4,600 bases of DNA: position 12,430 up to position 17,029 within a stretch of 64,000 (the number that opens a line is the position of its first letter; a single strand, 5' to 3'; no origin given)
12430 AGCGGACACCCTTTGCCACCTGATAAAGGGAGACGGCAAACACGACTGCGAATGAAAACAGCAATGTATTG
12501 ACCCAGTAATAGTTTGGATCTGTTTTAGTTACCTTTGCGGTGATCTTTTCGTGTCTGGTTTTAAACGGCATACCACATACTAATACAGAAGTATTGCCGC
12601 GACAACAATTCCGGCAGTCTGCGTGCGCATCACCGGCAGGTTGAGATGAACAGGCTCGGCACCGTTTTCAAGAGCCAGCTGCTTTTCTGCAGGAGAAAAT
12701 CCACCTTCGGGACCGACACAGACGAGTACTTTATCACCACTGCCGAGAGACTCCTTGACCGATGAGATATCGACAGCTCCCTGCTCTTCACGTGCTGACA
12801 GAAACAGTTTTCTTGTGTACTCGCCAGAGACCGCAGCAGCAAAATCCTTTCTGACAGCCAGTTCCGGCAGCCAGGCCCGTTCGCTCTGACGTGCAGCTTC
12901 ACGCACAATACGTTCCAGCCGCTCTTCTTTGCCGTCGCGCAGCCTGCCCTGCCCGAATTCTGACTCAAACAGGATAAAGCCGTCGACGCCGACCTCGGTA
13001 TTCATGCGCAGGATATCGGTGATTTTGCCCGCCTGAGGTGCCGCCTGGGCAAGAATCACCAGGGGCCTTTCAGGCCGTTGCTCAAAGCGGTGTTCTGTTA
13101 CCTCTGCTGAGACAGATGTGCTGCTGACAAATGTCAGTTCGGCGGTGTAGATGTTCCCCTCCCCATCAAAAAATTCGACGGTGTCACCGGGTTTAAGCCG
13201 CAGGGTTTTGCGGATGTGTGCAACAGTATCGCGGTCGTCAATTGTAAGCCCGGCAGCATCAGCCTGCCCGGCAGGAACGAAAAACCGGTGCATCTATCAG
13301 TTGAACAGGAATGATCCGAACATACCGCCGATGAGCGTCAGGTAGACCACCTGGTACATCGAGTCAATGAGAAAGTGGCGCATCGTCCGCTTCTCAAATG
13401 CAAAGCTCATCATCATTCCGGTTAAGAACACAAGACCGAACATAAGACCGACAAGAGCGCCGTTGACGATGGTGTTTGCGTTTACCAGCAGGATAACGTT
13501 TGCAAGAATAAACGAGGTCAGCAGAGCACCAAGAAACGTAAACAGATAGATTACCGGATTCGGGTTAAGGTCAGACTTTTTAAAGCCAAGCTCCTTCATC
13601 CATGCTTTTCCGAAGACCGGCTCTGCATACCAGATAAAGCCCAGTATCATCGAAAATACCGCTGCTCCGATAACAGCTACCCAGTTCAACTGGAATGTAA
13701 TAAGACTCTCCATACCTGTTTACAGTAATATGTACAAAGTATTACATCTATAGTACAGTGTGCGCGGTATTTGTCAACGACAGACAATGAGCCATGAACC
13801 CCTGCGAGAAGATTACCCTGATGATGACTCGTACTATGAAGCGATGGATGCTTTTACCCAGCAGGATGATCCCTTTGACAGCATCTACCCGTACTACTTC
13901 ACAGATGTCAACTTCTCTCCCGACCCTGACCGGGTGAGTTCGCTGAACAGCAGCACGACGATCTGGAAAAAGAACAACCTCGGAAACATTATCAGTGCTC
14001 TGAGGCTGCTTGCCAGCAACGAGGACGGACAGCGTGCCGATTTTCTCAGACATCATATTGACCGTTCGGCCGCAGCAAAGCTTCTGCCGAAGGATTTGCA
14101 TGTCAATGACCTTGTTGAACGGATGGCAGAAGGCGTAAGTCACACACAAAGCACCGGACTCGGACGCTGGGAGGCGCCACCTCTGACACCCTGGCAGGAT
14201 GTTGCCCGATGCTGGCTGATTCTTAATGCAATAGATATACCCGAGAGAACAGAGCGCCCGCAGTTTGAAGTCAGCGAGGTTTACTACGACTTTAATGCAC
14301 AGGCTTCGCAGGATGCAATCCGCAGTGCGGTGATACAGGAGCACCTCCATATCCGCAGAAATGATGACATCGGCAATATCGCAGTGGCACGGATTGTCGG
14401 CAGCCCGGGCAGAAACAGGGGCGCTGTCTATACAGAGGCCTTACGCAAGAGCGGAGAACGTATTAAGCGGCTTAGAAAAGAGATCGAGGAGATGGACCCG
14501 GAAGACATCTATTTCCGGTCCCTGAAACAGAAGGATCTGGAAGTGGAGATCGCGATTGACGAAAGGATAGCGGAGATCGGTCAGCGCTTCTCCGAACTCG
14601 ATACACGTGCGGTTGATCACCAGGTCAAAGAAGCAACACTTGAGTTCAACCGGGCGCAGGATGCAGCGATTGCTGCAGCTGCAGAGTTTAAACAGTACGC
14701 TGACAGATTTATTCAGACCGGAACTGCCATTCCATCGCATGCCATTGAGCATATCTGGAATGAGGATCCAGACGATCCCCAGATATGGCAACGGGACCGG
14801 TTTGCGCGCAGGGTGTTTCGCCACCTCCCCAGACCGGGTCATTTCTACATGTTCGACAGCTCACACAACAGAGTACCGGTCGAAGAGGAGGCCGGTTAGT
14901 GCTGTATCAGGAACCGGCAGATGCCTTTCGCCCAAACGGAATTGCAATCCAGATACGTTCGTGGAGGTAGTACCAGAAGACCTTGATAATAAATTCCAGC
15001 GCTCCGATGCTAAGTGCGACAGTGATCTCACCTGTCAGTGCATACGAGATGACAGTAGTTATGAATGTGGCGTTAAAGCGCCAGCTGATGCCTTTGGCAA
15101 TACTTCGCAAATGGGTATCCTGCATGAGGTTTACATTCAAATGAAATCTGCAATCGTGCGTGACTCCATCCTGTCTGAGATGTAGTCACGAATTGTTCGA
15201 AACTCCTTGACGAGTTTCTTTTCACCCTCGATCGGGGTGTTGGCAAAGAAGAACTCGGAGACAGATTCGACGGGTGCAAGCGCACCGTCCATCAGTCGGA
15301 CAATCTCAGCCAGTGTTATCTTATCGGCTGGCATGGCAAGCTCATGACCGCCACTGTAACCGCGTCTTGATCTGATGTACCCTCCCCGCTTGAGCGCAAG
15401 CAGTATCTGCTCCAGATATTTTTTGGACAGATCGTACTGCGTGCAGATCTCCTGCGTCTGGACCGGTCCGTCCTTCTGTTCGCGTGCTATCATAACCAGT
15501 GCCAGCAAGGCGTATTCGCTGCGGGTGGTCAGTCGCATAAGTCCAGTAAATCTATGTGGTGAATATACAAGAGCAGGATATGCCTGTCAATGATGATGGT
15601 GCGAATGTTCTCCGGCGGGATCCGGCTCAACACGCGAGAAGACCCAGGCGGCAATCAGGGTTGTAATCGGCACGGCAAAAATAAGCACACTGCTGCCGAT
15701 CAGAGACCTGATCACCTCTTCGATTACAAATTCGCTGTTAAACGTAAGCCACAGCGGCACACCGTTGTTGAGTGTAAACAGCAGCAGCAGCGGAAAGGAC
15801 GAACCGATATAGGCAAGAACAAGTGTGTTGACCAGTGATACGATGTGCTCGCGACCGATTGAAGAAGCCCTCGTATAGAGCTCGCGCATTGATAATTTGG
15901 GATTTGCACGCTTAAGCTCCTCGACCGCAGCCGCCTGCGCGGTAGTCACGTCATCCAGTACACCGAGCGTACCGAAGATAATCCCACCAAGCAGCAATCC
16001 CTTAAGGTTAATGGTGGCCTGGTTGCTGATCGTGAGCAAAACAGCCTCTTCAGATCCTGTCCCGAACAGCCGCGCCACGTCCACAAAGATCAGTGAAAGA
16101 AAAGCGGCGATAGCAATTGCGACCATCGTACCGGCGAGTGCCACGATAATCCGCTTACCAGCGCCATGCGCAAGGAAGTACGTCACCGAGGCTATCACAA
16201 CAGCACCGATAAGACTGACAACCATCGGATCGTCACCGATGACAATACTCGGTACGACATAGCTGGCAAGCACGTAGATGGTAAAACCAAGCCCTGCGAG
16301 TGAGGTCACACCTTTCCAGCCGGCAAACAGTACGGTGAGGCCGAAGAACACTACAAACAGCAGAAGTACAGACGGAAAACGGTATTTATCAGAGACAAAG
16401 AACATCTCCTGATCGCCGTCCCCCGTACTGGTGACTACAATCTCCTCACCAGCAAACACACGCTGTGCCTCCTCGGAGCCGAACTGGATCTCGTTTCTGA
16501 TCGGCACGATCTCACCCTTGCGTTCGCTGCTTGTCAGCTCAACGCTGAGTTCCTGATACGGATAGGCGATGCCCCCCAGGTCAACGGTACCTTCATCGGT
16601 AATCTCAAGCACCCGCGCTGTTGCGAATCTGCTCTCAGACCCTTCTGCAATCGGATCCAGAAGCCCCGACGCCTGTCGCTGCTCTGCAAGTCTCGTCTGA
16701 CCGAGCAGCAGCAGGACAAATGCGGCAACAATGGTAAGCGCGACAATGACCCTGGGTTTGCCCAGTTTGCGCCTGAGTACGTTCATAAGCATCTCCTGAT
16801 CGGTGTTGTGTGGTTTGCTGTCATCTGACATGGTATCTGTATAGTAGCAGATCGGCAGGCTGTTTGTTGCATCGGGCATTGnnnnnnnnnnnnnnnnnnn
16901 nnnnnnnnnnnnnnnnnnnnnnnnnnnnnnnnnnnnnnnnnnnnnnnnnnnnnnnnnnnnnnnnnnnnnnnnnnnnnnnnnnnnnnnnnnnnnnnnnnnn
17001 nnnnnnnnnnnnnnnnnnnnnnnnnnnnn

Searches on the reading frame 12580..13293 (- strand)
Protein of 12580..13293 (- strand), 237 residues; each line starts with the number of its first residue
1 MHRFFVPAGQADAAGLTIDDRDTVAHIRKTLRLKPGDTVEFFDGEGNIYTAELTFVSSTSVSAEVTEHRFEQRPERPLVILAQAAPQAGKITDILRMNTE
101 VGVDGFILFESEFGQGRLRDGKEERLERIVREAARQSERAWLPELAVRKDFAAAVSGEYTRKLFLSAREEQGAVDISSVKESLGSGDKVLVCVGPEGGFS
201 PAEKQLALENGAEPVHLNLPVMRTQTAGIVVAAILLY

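Call 62: search_protein_families(library=pfam, proteins=[window:12580-13293:-], max_evalue=0.00001)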
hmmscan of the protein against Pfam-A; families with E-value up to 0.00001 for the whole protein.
window:12580-13293:- (237 aa): 2 families
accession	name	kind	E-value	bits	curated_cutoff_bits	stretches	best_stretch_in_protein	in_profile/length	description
PF04452.19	Methyltrans_RNA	-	2.6e-36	125.1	23.9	1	77-235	4-164/165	RNA methyltransferase domain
PF20260.4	PUA_4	-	6.6e-10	39.4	23.9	1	19-65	2-47/48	RNA methyltransferase PUA domain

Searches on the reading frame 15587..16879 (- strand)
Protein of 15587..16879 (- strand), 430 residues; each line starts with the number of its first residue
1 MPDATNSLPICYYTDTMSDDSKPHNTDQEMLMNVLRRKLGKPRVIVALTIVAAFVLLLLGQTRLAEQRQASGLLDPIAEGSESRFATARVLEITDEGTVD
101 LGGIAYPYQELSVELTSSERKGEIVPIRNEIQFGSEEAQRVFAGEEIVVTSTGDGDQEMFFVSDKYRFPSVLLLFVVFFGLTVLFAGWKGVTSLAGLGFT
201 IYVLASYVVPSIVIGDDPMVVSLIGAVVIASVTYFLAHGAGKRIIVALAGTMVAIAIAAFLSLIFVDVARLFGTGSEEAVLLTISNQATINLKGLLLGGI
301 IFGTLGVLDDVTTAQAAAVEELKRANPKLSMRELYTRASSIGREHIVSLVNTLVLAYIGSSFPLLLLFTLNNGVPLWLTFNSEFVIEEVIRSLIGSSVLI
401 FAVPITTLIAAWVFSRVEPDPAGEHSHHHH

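Call 62: search_protein_families(library=pfam, proteins=[window:15587-16879:-], max_evalue=0.00001)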
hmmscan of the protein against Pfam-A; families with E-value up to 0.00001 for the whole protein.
window:15587-16879:- (430 aa): 1 family
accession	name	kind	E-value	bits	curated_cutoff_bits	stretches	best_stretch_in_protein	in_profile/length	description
PF07907.16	YibE_F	-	8.8e-66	222.3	27.2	1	172-412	2-241/241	YibE/F-like protein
